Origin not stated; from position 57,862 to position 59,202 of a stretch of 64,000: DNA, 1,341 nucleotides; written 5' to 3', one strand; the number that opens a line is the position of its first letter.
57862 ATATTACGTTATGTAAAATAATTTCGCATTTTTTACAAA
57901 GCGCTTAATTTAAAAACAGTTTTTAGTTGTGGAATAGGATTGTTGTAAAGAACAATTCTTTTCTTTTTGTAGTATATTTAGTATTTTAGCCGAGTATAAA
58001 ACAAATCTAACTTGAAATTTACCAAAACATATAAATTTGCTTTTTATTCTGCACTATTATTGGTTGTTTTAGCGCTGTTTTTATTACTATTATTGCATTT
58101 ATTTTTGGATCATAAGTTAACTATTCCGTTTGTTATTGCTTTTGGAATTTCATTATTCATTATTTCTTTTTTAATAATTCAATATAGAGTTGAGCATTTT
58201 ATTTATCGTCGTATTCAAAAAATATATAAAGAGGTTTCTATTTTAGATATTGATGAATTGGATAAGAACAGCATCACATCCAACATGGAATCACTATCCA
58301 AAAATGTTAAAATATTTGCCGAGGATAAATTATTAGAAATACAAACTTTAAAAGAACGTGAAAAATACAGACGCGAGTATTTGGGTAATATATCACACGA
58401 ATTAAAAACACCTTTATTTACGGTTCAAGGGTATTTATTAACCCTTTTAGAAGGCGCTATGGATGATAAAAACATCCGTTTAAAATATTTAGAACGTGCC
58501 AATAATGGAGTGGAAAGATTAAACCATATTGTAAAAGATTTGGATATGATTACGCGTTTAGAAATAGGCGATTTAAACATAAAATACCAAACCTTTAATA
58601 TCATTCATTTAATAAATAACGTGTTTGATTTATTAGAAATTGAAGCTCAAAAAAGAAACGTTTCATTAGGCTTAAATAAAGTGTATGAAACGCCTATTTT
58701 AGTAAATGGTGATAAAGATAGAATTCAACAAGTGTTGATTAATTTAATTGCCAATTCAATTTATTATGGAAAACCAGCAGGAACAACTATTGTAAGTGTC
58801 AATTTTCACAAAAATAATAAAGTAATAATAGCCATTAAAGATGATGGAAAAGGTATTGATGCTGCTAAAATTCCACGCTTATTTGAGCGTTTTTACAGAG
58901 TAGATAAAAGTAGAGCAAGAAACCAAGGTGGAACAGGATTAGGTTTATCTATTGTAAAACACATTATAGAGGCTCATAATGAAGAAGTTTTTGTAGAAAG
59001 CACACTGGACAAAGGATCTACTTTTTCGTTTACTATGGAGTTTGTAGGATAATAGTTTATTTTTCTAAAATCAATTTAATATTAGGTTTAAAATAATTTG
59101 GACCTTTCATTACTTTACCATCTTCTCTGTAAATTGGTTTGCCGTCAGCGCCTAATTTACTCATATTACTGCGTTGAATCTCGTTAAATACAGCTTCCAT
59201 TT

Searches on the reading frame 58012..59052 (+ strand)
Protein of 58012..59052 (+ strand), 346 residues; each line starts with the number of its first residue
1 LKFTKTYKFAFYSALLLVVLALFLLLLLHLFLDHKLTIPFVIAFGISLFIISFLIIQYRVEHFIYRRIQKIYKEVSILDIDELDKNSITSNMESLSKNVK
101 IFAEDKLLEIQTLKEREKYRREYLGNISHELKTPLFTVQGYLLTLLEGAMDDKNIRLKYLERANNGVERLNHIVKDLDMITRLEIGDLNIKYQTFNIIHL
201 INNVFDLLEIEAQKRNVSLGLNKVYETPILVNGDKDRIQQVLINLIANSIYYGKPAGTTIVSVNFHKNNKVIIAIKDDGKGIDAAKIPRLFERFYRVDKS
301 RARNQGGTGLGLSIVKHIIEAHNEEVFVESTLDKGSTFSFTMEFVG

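Call 7: search_protein_families(library=ncbifam, proteins=[window:58012-59052:+])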
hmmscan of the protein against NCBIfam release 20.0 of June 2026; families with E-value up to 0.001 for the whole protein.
window:58012-59052:+ (346 aa): 81 families (the best 25 are shown)
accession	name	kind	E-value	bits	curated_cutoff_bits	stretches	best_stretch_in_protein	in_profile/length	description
NF046044.1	PnpS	equivalog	6.7e-72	242.6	400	1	107-342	157-389/390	two-component system histidine kinase PnpS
TIGR02966.1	phoR_proteo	equivalog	2.8e-67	227.1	334.2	1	109-341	103-332/333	phosphate regulon sensor histidine kinase PhoR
NF033092.0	HK_WalK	equivalog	1e-64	219.2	725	1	76-342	325-592/594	cell wall metabolism sensor histidine kinase WalK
NF047874.1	MASE3_PAS_HK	subfamily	1.9e-46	159.1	560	1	63-342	343-623/655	MASE3 domain-containing sensor histidine kinase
NF041735.1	hist_kin_RppB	equivalog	3.4e-46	157.9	400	1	122-342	218-437/438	two-component system sensor histidine kinase RppB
NF033093.1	HK_VicK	exception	8e-45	153.3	680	1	115-342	204-433/448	cell wall metabolism sensor histidine kinase VicK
NF053855.1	HisKinPhoRBctds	equivalog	1.5e-44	152.4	500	1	62-342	303-581/583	two-component system sensor histidine kinase PhoR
NF008235.0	PRK11006.1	equivalog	4.7e-44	150.9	390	1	109-342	193-421/431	phosphate regulon sensor histidine kinase PhoR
TIGR02956.1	TMAO_torS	equivalog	6.4e-44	150.3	676.5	1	122-344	466-682/967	TMAO reductase system sensor histidine kinase/response regulator TorS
NF012163.2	BaeS_SmeS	equivalog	4.9e-42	144.4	500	1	110-329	230-443/457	sensor histidine kinase efflux regulator BaeS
NF033091.0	HK_VanS_ACDEFG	equivalog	7.3e-42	143.5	400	1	47-334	2-285/293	vancomycin resistance histidine kinase VanS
NF008318.0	PRK11107.1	equivalog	1.8e-38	132.2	890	1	115-343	288-517/920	two-component sensor histidine kinase BarA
NF040691.1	MtrAB_MtrB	equivalog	2.5e-38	132.4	450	1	89-342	240-490/507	MtrAB system histidine kinase MtrB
NF007837.0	PRK10549.1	equivalog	3.3e-38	131.6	603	1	104-329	224-443/466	envelope stress sensor histidine kinase BaeS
NF012226.0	AdeS_HK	equivalog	4.3e-38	131.4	500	1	118-342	136-351/353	two-component sensor histidine kinase AdeS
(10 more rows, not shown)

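Call 8: search_protein_families(library=pfam, proteins=[window:58012-59052:+])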
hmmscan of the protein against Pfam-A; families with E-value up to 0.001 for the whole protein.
window:58012-59052:+ (346 aa): 3 families
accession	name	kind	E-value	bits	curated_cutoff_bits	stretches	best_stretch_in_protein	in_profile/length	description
PF02518.31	HATPase_c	-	2e-28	99.5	26.4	1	233-343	1-108/111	Histidine kinase-, DNA gyrase B-, and HSP90-like ATPase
PF00512.31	HisKA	-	3.1e-12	46.8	26.9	1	120-184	2-64/66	His Kinase A (phospho-acceptor) domain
PF13589.12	HATPase_c_3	-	2.7e-05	24.7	25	1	239-312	4-77/137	Histidine kinase-, DNA gyrase B-, and HSP90-like ATPase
